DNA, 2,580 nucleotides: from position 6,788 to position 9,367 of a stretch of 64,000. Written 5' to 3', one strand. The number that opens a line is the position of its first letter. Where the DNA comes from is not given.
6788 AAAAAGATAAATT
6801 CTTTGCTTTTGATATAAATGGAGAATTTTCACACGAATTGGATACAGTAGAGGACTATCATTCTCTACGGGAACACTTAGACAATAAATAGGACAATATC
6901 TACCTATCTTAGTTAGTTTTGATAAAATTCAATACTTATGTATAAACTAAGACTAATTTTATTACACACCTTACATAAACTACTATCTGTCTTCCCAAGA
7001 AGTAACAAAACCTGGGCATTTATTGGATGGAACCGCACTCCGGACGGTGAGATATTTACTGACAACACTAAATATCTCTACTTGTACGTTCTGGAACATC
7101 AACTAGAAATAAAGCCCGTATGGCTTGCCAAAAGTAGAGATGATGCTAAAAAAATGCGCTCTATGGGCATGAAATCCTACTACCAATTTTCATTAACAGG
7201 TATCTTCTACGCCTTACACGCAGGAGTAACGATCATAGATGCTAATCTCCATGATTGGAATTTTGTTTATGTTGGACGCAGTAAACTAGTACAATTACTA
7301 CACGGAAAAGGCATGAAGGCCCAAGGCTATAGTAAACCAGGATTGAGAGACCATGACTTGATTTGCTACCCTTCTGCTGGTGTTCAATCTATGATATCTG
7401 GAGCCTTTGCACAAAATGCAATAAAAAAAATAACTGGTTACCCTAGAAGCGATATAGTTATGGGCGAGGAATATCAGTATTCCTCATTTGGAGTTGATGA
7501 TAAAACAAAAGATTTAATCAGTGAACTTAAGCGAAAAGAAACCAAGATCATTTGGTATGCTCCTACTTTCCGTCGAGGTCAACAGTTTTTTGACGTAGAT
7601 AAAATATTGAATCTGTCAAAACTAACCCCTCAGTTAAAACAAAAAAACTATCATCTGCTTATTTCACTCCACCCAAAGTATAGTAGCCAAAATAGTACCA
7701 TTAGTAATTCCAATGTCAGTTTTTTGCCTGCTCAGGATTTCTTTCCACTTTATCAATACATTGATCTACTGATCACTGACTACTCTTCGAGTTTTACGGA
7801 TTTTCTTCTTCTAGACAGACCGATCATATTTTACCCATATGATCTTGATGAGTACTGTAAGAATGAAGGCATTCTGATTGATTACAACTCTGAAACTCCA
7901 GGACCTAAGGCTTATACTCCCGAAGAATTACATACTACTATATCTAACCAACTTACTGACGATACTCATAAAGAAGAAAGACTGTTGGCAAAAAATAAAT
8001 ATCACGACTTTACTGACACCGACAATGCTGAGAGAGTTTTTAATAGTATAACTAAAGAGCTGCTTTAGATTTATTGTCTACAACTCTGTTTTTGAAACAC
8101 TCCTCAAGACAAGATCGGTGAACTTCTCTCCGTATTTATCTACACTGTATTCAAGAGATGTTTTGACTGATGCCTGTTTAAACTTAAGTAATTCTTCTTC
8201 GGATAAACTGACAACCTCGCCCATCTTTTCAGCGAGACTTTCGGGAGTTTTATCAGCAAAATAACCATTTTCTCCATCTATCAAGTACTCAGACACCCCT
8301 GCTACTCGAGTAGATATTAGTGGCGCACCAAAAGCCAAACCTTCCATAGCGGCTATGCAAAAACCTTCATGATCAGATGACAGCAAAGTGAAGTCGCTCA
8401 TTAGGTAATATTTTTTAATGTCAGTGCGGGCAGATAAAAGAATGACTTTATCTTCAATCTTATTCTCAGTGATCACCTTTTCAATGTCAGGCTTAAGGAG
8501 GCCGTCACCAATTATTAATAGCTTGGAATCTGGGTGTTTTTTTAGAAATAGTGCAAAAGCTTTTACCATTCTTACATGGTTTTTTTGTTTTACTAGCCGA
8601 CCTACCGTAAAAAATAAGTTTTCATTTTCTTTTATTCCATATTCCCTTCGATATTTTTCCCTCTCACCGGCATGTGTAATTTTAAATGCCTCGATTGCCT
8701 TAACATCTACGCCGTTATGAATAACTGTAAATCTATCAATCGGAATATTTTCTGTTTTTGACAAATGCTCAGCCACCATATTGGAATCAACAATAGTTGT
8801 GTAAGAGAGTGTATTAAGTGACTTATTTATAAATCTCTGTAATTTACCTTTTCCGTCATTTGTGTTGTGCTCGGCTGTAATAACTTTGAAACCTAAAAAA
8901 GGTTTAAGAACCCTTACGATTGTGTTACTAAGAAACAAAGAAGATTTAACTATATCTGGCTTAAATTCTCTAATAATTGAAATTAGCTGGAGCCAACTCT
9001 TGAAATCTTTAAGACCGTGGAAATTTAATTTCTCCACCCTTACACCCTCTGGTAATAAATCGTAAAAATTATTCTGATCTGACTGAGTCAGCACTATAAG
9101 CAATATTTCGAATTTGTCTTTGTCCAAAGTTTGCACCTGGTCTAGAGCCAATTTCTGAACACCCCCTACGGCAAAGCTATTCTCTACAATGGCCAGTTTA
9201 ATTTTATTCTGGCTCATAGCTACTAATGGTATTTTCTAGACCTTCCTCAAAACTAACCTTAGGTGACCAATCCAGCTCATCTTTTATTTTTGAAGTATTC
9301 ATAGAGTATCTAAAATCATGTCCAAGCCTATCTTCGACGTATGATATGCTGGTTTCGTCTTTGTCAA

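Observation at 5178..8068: Three-gene module: 2-hydroxyacid dehydrogenase + LicC/IspD-like cytidylyltransferase + TagF-like phosphotransferase (predicted CDP-activated hydroxy-acid or polyol decoration of the glycan)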

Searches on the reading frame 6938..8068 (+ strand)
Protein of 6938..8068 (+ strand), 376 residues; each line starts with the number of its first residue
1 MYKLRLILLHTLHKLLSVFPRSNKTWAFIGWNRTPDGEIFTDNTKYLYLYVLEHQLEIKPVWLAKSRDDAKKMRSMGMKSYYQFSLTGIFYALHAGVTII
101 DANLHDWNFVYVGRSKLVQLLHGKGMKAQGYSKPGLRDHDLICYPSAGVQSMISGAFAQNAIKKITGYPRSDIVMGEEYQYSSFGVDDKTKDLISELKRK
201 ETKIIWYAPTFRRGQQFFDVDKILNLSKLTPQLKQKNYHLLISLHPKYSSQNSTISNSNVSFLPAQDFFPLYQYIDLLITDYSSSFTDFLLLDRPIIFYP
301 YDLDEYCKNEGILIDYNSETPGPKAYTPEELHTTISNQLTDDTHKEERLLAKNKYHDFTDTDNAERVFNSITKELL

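Call 3: search_protein_families(library=pfam, proteins=[window:6938-8068:+], max_evalue=0.01)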
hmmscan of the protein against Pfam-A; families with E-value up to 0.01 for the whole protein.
window:6938-8068:+ (376 aa): 1 family
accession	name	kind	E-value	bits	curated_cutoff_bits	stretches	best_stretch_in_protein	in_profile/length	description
PF04464.20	Glyphos_transf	-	1.3e-50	172.9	22.1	1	38-372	24-366/367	CDP-Glycerol:Poly(glycerophosphate) glycerophosphotransferase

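Call 4: search_protein_families(library=ncbifam, proteins=[window:6938-8068:+], max_evalue=0.01)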
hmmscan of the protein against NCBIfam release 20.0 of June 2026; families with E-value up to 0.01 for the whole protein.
window:6938-8068:+ (376 aa): 3 families
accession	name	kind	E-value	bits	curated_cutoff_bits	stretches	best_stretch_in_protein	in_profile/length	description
NF041712.1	techglyph_taseTarF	equivalog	3.2e-25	89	550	1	141-372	155-387/388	teichoic acid glycerol-phosphate transferase TarF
NF041713.1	Tar_polymTarL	equivalog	9.2e-18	64.2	1000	1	164-371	355-559/562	teichoic acid ribitol-phosphate polymerase TarL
NF041711.1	TagprimaseTarB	equivalog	8.6e-14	51.5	500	1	180-373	188-358/362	teichoic acid glycerol-phosphate primase TarB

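Call 17: search_solved_structures(query=window:6938-8065:+, max_evalue=0.01, show_alignments=3)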
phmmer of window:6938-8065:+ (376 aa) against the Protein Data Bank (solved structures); distinct sequences matched with E-value up to 0.01: 5.
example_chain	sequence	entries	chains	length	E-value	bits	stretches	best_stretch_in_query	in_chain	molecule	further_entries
8va1_A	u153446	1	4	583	1.9e-13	53.6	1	165-369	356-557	Teichoic acid ribitol-phosphate polymerase TarL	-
8qoy_A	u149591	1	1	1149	9.8e-13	51.3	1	166-354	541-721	TagF-like capsule polymerase Cps3D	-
3l7j_A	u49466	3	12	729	2.7e-11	46.5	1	37-348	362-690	Teichoic acid biosynthesis protein F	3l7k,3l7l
3l7i_A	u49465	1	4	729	4.3e-11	45.9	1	37-363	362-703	Teichoic acid biosynthesis protein F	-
3l7m_A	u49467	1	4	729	2.5e-10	43.4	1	37-363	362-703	Teichoic acid biosynthesis protein F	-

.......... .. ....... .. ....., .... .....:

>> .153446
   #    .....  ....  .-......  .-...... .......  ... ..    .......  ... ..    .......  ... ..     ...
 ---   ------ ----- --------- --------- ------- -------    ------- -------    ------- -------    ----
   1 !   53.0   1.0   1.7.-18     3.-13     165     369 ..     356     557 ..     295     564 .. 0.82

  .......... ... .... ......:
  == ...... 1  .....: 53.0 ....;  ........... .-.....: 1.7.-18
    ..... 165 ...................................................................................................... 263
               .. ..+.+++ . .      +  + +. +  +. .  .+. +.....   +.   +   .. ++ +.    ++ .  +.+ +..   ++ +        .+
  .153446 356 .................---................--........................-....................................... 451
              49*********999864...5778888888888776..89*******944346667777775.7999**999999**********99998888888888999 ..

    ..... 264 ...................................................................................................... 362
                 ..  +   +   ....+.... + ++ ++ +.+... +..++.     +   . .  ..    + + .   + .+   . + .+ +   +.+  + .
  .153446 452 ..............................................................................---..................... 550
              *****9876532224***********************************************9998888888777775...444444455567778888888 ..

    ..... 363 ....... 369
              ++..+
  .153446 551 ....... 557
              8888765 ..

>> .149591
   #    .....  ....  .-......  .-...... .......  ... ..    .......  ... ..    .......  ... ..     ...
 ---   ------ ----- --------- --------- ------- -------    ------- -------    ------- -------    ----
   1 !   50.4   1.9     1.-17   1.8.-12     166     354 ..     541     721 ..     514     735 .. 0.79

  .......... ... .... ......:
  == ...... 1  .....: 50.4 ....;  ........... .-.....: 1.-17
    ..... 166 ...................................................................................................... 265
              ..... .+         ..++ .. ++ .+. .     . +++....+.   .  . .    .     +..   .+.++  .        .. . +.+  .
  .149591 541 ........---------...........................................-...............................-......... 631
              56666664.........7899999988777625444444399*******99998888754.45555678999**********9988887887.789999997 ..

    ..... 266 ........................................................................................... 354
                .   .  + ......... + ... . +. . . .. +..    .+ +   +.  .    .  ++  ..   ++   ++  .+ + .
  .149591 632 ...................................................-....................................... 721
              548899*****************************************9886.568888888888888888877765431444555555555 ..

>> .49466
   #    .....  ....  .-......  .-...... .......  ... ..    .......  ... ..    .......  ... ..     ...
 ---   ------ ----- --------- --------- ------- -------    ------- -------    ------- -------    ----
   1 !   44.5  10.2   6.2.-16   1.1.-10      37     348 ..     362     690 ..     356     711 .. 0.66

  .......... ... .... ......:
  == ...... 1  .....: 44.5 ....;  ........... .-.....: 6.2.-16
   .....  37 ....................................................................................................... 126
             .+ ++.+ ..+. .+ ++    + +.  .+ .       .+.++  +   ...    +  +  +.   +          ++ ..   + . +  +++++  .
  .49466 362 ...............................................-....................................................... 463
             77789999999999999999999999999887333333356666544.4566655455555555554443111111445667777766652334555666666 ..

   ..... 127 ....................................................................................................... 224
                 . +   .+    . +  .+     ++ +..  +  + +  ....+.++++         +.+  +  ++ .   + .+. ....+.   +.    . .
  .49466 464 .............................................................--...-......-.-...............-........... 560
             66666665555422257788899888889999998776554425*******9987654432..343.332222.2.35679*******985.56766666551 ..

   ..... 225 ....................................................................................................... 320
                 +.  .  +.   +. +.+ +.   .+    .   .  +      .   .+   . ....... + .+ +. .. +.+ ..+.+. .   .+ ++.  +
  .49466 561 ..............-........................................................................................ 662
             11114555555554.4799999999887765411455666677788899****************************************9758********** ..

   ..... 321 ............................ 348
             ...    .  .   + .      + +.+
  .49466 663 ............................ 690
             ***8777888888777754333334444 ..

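Call 50: search_solved_structures(query=A3, max_evalue=0.001, show_alignments=4)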
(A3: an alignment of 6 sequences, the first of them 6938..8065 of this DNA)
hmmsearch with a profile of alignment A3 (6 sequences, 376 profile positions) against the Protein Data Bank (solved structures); distinct sequences matched with E-value up to 0.001: 7.
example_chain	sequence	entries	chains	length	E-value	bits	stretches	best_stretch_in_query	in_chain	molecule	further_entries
8va1_A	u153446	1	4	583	5.3e-36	127.4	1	95-372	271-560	Teichoic acid ribitol-phosphate polymerase TarL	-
3l7i_A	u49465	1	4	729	1.5e-24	89.8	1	40-375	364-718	Teichoic acid biosynthesis protein F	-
3l7j_A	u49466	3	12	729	7.7e-24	87.4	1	39-375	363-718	Teichoic acid biosynthesis protein F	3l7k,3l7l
3l7m_A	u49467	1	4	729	1.7e-23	86.3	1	40-375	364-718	Teichoic acid biosynthesis protein F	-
9h50_A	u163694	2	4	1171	2.8e-22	82.3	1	43-364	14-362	Bcs3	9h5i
8a0c_A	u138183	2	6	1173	2.8e-22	82.3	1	43-364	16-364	Bcs3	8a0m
8qoy_A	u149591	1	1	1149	1.9e-20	76.3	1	119-372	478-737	TagF-like capsule polymerase Cps3D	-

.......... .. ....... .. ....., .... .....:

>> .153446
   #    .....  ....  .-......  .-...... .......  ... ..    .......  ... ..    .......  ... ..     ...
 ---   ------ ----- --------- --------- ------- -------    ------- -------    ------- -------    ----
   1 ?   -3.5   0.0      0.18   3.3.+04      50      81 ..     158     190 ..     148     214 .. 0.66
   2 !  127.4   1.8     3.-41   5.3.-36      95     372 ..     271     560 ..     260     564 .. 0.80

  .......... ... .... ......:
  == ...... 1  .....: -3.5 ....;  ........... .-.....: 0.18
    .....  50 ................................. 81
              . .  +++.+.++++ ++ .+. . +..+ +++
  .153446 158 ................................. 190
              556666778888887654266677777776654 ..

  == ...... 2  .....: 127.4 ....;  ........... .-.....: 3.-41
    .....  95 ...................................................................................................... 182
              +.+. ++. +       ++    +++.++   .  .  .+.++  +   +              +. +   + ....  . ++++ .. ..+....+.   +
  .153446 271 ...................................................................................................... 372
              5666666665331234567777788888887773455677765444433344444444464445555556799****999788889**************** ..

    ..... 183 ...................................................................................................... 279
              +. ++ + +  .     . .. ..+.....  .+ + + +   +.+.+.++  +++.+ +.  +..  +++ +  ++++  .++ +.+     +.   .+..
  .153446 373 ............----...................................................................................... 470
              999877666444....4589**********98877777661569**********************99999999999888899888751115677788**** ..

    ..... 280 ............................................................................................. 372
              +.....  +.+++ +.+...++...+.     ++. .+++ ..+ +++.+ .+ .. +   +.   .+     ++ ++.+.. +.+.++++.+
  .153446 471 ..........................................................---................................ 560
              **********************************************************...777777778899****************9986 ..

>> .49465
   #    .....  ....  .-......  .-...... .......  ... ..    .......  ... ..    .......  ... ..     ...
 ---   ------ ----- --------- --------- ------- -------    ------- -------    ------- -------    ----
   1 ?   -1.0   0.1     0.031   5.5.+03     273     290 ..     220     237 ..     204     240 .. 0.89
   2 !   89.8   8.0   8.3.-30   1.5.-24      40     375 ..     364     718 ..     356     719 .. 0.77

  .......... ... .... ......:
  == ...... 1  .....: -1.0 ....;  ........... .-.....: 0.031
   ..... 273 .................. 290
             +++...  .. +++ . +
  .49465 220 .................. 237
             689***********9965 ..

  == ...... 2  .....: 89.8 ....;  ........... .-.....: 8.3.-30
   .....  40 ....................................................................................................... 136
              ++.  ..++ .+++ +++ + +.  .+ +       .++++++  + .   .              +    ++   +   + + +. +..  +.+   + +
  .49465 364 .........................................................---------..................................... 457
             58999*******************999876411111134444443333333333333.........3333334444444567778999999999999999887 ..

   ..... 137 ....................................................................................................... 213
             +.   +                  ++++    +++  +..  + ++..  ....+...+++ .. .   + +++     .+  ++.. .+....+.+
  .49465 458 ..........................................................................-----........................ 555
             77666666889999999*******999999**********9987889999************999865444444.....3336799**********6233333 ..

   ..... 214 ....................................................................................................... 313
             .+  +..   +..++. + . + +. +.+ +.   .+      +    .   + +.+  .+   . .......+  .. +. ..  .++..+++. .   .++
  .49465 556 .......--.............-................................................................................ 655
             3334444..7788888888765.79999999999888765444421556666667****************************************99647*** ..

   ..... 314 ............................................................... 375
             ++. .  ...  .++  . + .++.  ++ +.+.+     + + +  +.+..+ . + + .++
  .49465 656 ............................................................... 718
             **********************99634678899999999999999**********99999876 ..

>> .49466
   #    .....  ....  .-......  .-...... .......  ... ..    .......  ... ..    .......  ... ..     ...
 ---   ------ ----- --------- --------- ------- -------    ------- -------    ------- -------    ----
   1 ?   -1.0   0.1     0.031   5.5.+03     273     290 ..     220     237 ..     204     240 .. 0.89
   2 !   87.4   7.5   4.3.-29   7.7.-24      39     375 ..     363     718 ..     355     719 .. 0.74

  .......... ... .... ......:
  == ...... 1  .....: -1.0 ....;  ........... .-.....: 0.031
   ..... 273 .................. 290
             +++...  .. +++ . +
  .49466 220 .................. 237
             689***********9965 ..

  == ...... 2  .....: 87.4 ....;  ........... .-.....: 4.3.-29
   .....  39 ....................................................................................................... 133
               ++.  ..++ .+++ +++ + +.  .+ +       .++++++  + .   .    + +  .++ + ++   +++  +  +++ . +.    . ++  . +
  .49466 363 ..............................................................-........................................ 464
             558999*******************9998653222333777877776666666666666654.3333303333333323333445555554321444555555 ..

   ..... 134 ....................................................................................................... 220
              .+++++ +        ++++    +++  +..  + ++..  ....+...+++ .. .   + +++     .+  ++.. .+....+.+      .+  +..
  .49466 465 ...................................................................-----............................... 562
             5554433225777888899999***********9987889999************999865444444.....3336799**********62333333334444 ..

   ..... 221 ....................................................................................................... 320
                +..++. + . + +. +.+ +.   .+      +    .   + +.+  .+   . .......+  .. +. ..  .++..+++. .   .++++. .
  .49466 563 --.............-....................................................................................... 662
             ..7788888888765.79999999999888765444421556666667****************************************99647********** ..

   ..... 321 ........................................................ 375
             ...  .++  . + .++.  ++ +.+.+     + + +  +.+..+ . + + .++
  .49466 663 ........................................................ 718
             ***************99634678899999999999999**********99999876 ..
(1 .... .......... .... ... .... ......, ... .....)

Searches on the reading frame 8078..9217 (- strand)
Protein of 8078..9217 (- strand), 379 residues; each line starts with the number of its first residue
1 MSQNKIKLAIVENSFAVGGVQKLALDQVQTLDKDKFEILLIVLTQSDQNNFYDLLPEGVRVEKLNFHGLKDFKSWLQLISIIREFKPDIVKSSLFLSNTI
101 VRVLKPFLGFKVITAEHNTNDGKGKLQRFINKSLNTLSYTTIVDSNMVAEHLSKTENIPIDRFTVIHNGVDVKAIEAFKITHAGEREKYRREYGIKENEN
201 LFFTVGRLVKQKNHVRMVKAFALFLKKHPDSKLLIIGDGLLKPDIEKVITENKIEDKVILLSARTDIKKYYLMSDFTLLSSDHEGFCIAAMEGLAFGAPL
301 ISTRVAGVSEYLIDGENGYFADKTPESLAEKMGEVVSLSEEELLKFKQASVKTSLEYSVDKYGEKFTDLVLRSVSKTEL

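Call 3: search_protein_families(library=pfam, proteins=[window:8078-9217:-], max_evalue=0.01)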
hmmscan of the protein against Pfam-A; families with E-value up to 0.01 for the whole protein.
window:8078-9217:- (379 aa): 6 families
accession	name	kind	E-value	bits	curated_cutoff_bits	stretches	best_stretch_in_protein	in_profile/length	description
PF00534.26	Glycos_transf_1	-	8.8e-36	123.5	26.4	1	186-348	2-167/172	Glycosyl transferases group 1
PF13692.12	Glyco_trans_1_4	-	2.9e-25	89.6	27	1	201-335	3-139/142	Glycosyl transferases group 1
PF13439.12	Glyco_transf_4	-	4.6e-15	56.5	28.5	1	17-172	1-168/170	Glycosyltransferase Family 4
PF13579.12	Glyco_trans_4_4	-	1.5e-08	35.6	29.7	1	18-169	1-158/158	Glycosyl transferase 4-like domain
PF20706.3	GT4-conflict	-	1.8e-05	24.4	26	1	193-320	193-324/385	Family 4 Glycosyltransferase in conflict systems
PF13524.12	Glyco_trans_1_2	-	0.0022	18.4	25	1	290-346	67-121/144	Glycosyl transferase-like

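Call 4: search_protein_families(library=ncbifam, proteins=[window:8078-9217:-], max_evalue=0.01)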
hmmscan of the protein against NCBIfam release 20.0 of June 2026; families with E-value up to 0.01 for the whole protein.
window:8078-9217:- (379 aa): 40 families (the best 25 are shown)
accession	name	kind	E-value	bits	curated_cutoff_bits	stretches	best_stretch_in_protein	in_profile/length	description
TIGR03088.1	stp2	hypoth_equivalog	2.1e-39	135.6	409.05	1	14-368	10-368/374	TIGR03088 family PEP-CTERM/XrtA system glycosyltransferase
TIGR04157.1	glyco_rSAM_CFB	subfamily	4.2e-28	98.4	400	1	137-341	169-367/406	TIGR04157 family glycosyltransferase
TIGR03999.1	thiol_BshA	equivalog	4.9e-28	98.1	273.7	1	125-361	133-361/375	N-acetyl-alpha-D-glucosaminyl L-malate synthase BshA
NF049988.1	MGlcDAGSynMgs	equivalog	1.6e-26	93.6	400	1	124-372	141-386/398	alpha-monoglucosyldiacylglycerol synthase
NF050063.1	ProtGlycPglJ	equivalog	1.9e-21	76.7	500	1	124-358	127-351/363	N-acetylgalactosamine-N,N'-diacetylbacillosaminyl-diphospho-undecaprenol 4-alpha-N-acetylgalactosaminyltransferase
TIGR04047.1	MSMEG_0565_glyc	hypoth_equivalog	3.2e-21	75.9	259.85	1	125-353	127-354/373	MSMEG_0565 family glycosyltransferase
NF041876.1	EPS_EpsE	equivalog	6.3e-21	75.1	400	1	137-349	162-371/389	exopolysaccharide biosynthesis GT4 family glycosyltransferase EpsE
NF047880.1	glyco_SdgA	exception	2.3e-20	72.6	800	1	100-369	231-486/488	serine-aspartate repeat adhesin O-glycosyltransferase SdgA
TIGR03449.1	mycothiol_MshA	equivalog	3e-17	62.6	462.5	1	133-364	160-394/406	D-inositol-3-phosphate glycosyltransferase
NF012028.0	PRK15484.1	subfamily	4e-17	62.4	618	1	142-367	144-372/380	lipopolysaccharide N-acetylglucosaminyltransferase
NF047684.1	TeichurnBiosyTuaC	equivalog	4.4e-16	58.8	550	1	150-359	173-375/391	teichuronic acid biosynthesis protein TuaC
NF038255.1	exopoly_VpsD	equivalog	3.8e-14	52.4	300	1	73-335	88-347/381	VpsD family glycosyltransferase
NF050056.1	ProtGlycPglH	equivalog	1.2e-13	51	600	1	16-370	11-350/354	GalNAc-alpha-(1->4)-GalNAc-alpha-(1->3)-diNAcBac-PP-undecaprenol alpha-1,4-N-acetyl-D-galactosaminyltransferase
NF047881.1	glyco_SdgB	exception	2.1e-13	49.8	800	1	199-369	321-492/496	serine-aspartate repeat adhesin O-glycosyltransferase SdgB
NF012034.0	PRK15490.1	equivalog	2.1e-12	46.3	813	1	146-323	347-522/578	Vi polysaccharide biosynthesis glycosyltransferase TviE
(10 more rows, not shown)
